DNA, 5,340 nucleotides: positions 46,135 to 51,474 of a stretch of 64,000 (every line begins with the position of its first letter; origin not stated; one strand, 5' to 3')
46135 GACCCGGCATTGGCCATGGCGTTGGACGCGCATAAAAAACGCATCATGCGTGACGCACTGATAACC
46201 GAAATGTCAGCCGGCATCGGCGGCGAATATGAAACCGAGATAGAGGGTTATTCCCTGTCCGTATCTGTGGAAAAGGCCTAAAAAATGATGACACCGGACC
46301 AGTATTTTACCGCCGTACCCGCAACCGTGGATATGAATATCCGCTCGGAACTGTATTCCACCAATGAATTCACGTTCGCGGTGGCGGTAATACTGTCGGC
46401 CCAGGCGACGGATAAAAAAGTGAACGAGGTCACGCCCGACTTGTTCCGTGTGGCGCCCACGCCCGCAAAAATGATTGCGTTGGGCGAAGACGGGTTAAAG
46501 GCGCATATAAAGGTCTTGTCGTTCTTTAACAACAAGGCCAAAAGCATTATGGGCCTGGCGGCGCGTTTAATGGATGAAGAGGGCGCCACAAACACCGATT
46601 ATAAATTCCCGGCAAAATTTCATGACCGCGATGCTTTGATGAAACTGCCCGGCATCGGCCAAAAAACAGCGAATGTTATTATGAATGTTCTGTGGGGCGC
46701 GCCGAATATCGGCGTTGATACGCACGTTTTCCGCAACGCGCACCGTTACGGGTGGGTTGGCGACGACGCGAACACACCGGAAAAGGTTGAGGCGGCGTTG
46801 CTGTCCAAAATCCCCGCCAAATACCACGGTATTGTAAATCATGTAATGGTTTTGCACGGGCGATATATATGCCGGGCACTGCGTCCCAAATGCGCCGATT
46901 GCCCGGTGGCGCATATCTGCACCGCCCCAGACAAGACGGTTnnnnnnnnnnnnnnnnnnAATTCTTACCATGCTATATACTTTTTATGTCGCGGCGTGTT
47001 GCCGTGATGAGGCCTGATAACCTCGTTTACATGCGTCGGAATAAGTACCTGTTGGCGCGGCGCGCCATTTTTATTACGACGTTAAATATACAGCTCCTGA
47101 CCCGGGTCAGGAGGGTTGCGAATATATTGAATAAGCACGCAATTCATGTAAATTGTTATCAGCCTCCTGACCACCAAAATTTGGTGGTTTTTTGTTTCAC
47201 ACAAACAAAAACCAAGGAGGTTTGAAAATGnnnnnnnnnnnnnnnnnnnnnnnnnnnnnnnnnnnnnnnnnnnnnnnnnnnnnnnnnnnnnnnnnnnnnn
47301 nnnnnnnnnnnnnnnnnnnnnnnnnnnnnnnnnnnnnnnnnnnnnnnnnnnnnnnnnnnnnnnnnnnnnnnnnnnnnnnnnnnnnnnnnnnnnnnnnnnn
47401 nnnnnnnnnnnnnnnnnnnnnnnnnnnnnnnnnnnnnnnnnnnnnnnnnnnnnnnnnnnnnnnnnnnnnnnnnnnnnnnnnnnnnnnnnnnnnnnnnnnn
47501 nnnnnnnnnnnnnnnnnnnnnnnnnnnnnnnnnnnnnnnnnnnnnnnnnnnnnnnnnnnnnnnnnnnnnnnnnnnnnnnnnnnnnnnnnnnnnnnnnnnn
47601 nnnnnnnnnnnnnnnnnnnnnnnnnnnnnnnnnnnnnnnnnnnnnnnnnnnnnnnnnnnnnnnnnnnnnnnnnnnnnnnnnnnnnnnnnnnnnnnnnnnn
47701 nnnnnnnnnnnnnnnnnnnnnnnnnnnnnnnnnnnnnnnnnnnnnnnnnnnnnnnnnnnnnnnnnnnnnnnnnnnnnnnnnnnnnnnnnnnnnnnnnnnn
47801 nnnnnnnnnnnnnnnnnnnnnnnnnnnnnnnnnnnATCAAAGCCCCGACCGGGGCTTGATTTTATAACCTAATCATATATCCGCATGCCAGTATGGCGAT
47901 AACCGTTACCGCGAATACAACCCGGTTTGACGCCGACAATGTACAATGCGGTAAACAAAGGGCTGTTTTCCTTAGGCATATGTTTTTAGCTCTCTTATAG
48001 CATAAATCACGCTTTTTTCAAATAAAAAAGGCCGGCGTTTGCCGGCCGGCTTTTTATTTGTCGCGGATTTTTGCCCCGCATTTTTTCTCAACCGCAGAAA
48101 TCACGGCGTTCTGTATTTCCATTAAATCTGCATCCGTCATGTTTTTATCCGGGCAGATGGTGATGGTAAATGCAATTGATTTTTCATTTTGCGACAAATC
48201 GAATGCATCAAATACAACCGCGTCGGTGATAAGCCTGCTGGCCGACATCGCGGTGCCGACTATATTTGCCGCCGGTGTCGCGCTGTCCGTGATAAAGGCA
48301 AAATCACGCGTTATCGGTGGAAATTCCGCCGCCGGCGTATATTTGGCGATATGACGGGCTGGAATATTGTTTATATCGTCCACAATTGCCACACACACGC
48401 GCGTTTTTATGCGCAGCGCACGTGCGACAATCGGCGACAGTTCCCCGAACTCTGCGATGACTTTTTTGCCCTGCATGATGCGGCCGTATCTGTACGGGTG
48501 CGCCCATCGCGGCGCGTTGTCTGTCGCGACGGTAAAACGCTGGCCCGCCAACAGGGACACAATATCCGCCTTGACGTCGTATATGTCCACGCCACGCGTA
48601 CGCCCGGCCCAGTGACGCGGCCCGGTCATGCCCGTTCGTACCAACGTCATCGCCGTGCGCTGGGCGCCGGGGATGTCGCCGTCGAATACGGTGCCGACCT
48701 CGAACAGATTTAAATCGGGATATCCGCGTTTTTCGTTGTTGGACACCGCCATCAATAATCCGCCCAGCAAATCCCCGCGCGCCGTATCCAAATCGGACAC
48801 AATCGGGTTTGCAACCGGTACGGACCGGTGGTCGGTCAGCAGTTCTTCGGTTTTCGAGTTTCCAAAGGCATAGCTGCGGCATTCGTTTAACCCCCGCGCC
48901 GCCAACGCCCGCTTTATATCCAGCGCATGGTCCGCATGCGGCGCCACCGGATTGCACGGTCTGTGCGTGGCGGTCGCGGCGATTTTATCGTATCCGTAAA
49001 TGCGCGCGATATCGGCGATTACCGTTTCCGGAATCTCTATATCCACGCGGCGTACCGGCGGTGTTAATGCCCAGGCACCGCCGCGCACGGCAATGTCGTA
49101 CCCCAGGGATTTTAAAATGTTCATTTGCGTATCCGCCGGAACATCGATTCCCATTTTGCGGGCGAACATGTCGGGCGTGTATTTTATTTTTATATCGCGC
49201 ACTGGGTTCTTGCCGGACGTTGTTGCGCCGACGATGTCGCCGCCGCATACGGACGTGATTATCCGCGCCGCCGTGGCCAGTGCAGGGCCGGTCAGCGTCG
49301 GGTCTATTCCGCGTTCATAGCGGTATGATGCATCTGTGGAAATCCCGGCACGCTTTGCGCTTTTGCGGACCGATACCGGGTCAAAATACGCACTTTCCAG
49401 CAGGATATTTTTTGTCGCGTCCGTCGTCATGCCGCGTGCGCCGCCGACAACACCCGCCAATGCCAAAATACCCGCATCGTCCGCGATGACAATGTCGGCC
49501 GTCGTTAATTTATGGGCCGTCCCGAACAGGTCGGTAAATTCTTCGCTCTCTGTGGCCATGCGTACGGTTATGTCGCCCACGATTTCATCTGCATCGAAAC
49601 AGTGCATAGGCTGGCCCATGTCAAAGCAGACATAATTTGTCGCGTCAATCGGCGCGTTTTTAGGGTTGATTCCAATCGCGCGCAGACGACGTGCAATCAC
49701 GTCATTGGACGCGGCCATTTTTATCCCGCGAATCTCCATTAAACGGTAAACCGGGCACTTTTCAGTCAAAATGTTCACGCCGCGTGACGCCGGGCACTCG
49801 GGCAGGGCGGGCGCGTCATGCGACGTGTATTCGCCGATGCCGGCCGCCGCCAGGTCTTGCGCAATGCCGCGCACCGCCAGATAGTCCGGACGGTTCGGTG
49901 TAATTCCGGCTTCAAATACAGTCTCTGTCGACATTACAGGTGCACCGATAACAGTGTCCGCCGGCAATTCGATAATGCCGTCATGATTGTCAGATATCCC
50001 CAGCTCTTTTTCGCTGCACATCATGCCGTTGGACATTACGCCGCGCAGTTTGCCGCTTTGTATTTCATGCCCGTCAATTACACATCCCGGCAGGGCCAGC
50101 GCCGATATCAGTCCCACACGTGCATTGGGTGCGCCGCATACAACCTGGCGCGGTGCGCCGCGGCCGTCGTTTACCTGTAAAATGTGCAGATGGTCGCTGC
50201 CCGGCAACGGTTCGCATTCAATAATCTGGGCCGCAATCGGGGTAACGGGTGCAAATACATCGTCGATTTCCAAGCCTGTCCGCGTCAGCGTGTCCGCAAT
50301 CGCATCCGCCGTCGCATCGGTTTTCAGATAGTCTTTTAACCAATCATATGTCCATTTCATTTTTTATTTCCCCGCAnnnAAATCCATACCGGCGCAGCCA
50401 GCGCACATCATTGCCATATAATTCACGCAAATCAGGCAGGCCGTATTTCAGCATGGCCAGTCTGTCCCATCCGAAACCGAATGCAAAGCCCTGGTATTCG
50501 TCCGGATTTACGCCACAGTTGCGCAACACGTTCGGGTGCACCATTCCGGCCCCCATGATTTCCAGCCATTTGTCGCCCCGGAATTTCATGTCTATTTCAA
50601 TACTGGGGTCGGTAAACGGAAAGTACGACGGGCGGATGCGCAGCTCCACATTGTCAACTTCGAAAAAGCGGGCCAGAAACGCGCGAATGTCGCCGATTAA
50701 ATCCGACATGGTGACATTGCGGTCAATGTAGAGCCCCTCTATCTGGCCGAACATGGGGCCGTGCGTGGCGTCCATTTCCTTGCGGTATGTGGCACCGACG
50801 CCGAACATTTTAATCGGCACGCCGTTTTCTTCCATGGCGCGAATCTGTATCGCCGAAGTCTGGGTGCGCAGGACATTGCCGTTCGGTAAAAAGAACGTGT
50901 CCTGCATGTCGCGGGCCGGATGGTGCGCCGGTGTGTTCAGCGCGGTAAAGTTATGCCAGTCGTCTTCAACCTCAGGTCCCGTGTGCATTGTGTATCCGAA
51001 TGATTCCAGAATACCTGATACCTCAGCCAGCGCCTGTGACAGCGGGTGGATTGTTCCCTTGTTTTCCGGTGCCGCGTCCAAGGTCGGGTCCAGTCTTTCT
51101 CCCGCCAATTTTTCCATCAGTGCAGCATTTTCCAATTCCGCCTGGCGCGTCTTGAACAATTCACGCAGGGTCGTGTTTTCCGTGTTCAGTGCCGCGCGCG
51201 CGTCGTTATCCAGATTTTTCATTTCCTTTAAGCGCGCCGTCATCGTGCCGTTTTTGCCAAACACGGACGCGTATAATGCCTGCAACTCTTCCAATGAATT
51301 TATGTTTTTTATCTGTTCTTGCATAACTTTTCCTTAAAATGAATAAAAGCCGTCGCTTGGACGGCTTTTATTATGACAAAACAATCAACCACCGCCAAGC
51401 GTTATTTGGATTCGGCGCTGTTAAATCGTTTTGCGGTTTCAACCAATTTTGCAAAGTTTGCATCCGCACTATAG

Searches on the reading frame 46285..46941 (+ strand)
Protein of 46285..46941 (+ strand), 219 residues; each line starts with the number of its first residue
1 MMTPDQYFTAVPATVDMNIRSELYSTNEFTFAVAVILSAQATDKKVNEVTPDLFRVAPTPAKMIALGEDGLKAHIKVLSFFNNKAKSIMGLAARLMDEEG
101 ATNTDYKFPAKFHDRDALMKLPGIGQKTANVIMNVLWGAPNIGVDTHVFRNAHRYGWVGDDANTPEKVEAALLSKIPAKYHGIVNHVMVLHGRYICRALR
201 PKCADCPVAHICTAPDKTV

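Call 89: find_encoding_contigs(protein=window:46285-46941:+, flank=3500, max_places=8)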
Protein window:46285-46941:+ (219 aa): 6 contigs read that carry it; 4 places shown.
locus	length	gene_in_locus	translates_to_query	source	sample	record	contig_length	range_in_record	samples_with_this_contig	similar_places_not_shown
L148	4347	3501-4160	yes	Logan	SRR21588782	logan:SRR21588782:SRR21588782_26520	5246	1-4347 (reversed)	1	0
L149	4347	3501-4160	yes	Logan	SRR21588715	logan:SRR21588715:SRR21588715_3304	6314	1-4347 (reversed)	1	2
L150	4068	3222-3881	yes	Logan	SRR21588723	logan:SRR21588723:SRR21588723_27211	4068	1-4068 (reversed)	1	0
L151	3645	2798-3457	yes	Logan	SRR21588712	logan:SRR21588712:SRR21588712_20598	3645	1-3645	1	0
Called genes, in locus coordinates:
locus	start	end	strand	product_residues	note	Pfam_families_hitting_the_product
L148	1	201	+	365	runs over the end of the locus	?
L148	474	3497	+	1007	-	PF00133:tRNA-synt_1, PF09334:tRNA-synt_1g (faint), PF08264:Anticodon_1, PF19302:DUF5915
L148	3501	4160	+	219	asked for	PF00730:HhH-GPD, PF00633:HHH (weak)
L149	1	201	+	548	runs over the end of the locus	PF01134:GIDA, PF07992:Pyr_redox_2, PF12831:FAD_oxidored, PF13932:SAM_GIDA_C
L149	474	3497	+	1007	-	PF00133:tRNA-synt_1, PF09334:tRNA-synt_1g (faint), PF08264:Anticodon_1, PF19302:DUF5915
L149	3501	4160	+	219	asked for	PF00730:HhH-GPD, PF00633:HHH (weak)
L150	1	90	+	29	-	?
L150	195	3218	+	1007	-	PF00133:tRNA-synt_1, PF09334:tRNA-synt_1g (faint), PF08264:Anticodon_1, PF19302:DUF5915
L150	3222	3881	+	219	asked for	PF00730:HhH-GPD, PF00633:HHH (weak)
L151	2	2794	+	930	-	?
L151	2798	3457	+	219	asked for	PF00730:HhH-GPD, PF00633:HHH (weak)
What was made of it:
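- Tried and rejected: Look-up of W3 flanks: it yielded only contigs that break inside the leader (call 89), so strain variability of W3 is untested.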

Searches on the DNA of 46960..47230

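Call 42: search_rna_families(source=window, start=46960, end=47230, threshold=evalue, max_evalue=10, show_alignments=2)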
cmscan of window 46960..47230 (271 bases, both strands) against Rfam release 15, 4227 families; matches with E-value up to 10: 12.
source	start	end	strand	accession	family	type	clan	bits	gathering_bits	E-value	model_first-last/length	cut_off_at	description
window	47111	47196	+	RF00513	Trp_leader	Cis-reg; leader;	-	18.7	41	0.18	1-100/100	no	Tryptophan operon leader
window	47029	47072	+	RF02398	sau-6072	Gene; sRNA;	-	18.6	50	0.2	1-53/53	no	Staphylococcus sRNA sau-6072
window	47009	47077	+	RF02538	TarB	Gene; sRNA;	-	18.5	80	0.3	1-79/79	no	Vibrio ToxT activated RNA TarB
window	47146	47213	-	RF04345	Plastid-rps12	Cis-reg;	-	17.6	78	6.9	1-97/97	no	Plastid-rps12 3UTR RNA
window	47195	47229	+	RF01359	CRISPR-DR46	Gene; CRISPR;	-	17.5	50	3.2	1-38/38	no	CRISPR RNA direct repeat element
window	47185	47214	+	RF00037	IRE_I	Cis-reg;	-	17.3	34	0.32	1-36/36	no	Iron response element I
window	47000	47034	+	RF01283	snoU30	Gene; snRNA; snoRNA; CD-box;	CL00052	16.9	45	1.5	1-86/86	no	Small nucleolar RNA U30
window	47180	47218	+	RF03973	mir-5615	Gene; miRNA;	-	15.7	82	1.9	1-61/61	no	mir-5615 microRNA precursor family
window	47174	47225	-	RF03590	mir-2009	Gene; miRNA;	-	15.5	90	1.3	1-83/83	no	mir-2009 microRNA precursor family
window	47183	47210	+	RF01080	UPD-PKib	Cis-reg;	-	15.5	39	2.7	1-32/32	no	Pseudoknot of upstream pseudoknot domain (UPD) of the 3'UTR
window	47175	47224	+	RF00900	mir-255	Gene; miRNA;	-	14.6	50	7.8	5-53/59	no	mir-255 microRNA precursor family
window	47201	47228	+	RF02248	Six3os1_3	Gene; lncRNA;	-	9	40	5.6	45-75/75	no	Six3os1 conserved region 3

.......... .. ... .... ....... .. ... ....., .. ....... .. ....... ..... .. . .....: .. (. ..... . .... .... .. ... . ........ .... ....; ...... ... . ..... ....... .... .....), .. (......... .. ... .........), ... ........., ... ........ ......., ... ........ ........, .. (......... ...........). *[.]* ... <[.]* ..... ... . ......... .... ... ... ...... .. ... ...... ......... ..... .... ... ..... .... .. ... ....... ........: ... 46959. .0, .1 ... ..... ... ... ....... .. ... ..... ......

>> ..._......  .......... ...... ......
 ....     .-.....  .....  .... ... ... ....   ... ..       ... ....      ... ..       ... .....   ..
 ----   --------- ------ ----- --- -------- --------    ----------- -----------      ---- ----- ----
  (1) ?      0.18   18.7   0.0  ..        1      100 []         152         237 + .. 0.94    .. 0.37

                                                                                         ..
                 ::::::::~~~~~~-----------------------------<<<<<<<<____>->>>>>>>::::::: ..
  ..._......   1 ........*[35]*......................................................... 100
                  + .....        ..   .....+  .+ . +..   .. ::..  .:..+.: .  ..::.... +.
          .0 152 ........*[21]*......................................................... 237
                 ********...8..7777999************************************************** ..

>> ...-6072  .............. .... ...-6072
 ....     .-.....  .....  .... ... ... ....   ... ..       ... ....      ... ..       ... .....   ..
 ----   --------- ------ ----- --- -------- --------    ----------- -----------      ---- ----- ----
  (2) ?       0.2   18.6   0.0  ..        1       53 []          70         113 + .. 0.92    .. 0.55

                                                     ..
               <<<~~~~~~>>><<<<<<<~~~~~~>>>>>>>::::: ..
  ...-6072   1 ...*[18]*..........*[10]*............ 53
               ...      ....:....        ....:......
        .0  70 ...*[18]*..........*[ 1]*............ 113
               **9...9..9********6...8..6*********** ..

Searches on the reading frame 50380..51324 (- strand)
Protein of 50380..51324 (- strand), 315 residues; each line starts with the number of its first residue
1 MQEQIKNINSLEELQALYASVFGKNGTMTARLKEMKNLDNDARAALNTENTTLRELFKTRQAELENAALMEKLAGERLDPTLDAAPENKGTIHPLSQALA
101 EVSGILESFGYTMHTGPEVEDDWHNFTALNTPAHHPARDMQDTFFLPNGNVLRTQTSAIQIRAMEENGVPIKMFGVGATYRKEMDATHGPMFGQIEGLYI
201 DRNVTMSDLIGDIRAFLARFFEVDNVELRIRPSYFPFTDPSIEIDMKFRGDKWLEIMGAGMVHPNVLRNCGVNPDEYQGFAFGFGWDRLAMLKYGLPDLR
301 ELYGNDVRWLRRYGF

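Call 56: search_protein_families(library=pfam, proteins=[window:50380-51324:-], max_evalue=0.001)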
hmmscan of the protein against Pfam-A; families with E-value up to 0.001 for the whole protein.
window:50380-51324:- (315 aa): 2 families
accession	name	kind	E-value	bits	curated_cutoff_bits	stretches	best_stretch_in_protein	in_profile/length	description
PF01409.25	tRNA-synt_2d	-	2.9e-89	299.2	19.8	1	78-312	2-245/246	tRNA synthetases class II core domain (F)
PF02912.23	Phe_tRNA-synt_N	-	1.5e-08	34.9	22.3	1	9-73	1-69/69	Aminoacyl tRNA synthetase class II, N-terminal domain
